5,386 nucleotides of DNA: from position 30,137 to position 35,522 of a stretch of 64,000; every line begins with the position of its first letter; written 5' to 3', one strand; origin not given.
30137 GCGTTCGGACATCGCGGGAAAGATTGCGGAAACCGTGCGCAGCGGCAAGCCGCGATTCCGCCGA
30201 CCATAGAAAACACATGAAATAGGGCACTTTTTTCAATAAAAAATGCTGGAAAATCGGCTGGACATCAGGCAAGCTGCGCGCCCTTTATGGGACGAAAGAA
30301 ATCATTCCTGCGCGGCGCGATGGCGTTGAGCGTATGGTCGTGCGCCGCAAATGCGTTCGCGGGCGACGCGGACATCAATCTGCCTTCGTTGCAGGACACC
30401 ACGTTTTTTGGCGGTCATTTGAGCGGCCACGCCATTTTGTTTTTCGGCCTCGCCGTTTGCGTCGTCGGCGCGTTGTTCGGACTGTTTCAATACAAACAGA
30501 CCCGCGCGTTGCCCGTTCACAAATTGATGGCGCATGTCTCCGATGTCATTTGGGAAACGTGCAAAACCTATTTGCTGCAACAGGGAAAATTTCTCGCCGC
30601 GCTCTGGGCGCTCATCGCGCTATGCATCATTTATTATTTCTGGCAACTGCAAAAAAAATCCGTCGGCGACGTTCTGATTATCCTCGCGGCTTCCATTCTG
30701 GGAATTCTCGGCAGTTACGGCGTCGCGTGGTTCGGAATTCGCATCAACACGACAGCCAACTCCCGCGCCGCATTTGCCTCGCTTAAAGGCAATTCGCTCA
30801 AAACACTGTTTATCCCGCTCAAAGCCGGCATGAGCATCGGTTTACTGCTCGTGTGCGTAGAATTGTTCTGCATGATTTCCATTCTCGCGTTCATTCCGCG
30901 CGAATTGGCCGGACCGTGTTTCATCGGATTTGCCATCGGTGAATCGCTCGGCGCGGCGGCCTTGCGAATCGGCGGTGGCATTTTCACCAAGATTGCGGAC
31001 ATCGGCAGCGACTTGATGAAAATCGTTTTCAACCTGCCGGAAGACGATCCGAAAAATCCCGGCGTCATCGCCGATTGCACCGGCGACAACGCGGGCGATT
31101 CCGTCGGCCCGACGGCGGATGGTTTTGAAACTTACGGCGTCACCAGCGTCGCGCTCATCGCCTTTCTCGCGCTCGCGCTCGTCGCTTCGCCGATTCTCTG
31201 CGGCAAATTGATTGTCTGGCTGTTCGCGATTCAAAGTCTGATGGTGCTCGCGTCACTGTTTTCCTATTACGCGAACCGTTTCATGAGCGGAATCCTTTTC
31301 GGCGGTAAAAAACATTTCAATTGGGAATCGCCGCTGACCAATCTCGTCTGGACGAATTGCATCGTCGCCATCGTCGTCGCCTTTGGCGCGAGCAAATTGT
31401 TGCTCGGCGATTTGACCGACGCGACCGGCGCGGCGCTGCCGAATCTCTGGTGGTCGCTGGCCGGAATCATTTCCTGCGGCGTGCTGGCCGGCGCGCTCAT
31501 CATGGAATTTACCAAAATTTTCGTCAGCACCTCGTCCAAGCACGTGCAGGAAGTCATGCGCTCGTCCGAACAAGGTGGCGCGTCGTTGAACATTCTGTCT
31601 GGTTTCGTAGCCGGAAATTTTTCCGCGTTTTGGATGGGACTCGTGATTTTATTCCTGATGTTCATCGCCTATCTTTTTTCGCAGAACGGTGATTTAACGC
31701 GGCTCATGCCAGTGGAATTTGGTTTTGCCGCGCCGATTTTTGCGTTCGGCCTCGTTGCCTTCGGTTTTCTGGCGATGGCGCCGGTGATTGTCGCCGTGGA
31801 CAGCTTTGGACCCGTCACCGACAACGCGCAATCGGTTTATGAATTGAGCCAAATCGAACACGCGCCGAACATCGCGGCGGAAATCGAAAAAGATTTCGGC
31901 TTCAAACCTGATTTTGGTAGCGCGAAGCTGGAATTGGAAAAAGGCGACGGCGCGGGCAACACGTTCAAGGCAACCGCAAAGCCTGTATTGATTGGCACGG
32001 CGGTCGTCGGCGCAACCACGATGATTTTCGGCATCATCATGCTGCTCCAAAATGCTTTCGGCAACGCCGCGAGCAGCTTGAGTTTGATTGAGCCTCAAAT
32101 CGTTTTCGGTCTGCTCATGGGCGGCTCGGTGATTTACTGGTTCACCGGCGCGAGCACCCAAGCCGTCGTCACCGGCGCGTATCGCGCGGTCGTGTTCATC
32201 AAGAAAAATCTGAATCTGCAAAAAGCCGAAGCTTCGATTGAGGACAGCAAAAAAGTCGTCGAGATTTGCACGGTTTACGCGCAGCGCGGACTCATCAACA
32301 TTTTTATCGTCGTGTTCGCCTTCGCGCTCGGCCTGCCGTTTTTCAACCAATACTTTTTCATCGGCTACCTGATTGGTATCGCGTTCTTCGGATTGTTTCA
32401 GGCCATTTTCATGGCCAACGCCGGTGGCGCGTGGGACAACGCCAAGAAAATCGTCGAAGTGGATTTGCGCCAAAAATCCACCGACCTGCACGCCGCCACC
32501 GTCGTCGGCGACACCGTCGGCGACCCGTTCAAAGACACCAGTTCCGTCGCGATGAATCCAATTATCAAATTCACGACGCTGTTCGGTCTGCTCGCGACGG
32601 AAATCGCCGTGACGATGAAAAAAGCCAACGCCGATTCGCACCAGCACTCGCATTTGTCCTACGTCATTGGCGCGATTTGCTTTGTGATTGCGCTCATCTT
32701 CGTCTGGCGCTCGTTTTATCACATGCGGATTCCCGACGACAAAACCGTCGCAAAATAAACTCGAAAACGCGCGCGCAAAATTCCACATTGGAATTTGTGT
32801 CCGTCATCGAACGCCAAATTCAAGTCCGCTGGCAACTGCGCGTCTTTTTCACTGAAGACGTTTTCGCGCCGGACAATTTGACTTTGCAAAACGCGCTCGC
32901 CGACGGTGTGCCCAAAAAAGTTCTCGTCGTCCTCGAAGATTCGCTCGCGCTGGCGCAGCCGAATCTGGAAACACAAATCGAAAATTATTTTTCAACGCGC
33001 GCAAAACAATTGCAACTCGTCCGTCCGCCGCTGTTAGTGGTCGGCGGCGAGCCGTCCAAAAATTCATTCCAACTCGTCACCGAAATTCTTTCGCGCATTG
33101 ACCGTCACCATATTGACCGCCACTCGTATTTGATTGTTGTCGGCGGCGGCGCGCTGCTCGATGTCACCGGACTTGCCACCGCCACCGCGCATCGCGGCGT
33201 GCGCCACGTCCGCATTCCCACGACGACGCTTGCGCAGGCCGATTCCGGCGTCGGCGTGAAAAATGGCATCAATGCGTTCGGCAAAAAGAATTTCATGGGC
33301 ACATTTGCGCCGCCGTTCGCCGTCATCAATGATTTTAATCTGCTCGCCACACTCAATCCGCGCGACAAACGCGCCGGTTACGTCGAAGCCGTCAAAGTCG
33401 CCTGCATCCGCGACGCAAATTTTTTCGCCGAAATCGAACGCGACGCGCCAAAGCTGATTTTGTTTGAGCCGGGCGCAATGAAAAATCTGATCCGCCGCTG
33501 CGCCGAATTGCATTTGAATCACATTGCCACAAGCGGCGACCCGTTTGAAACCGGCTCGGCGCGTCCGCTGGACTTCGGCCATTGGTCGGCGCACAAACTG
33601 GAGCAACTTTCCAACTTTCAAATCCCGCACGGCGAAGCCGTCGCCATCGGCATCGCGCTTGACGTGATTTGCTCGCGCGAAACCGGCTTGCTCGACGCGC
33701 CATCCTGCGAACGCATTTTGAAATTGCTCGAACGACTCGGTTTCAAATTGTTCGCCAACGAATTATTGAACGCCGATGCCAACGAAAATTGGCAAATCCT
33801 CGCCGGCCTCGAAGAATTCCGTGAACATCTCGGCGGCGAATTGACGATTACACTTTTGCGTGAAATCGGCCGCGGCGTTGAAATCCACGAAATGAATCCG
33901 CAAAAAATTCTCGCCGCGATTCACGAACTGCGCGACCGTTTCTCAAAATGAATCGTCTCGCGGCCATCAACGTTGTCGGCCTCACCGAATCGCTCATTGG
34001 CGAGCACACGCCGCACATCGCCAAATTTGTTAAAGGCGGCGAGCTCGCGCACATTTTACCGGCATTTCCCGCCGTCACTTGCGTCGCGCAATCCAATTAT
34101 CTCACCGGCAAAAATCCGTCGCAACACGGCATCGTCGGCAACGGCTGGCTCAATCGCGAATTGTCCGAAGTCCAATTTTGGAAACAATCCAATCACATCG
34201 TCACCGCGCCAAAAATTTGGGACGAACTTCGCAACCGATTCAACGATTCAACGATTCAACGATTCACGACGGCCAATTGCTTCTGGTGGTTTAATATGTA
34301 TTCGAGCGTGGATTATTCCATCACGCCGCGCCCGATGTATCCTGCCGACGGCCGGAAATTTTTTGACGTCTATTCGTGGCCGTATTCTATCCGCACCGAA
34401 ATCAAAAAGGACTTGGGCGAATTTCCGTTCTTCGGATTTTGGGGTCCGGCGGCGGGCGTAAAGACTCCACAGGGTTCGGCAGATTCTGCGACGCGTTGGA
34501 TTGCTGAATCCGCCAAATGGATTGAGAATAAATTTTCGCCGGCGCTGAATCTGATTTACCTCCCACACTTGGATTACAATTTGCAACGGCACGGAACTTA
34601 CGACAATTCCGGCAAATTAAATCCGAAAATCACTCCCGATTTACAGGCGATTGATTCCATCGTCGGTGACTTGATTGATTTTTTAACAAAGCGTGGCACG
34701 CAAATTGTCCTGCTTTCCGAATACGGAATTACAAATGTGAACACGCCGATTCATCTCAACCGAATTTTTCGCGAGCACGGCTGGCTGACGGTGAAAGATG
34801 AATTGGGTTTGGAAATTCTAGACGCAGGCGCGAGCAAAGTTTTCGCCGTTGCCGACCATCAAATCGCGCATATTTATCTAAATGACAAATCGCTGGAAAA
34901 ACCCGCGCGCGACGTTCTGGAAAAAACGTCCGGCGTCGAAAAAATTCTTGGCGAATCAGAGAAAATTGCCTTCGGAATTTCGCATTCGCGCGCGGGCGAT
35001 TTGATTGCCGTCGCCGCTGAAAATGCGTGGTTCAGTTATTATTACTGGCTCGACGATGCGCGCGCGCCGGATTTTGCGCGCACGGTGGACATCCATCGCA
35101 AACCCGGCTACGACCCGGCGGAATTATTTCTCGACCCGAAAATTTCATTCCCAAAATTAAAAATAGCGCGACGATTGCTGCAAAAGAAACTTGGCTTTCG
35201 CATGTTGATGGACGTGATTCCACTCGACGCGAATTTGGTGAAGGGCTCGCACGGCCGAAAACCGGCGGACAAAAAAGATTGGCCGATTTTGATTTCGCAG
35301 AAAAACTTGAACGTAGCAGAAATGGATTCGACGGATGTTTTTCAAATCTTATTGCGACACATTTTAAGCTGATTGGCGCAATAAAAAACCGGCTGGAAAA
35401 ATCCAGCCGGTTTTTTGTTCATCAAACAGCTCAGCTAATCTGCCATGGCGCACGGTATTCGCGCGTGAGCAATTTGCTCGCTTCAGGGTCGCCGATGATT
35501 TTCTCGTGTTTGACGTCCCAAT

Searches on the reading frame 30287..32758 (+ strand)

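Call 80: search_protein_families(library=pfam, proteins=[window:30287-32758:+], max_evalue=0.0001)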
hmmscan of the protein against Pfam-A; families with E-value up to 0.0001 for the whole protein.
window:30287-32758:+ (823 aa): 1 family
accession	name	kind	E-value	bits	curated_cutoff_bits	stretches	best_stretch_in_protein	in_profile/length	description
PF03030.21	H_PPase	-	1.4e-175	586.1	29.7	1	59-769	1-644/645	Inorganic H+ pyrophosphatase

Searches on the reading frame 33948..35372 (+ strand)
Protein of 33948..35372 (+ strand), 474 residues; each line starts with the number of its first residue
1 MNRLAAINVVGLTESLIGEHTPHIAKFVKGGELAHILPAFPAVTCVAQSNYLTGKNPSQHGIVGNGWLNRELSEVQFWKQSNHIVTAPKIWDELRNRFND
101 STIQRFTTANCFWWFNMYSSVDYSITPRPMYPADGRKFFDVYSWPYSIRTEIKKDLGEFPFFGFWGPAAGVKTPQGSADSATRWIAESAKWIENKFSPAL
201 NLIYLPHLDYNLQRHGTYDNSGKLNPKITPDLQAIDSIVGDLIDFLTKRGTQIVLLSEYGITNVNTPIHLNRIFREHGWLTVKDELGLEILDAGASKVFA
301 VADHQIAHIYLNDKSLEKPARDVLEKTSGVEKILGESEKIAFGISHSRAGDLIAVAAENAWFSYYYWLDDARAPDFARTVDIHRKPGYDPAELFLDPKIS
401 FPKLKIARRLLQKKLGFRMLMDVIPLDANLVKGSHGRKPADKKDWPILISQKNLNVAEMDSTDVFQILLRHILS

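Call 80: search_protein_families(library=pfam, proteins=[window:33948-35372:+], max_evalue=0.0001)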
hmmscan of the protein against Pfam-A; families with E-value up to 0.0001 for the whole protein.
window:33948-35372:+ (474 aa): 1 family
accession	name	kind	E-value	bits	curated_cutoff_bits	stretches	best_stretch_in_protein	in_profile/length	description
PF01663.27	Phosphodiest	-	1.2e-54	186.7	23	1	5-389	2-342/342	Type I phosphodiesterase / nucleotide pyrophosphatase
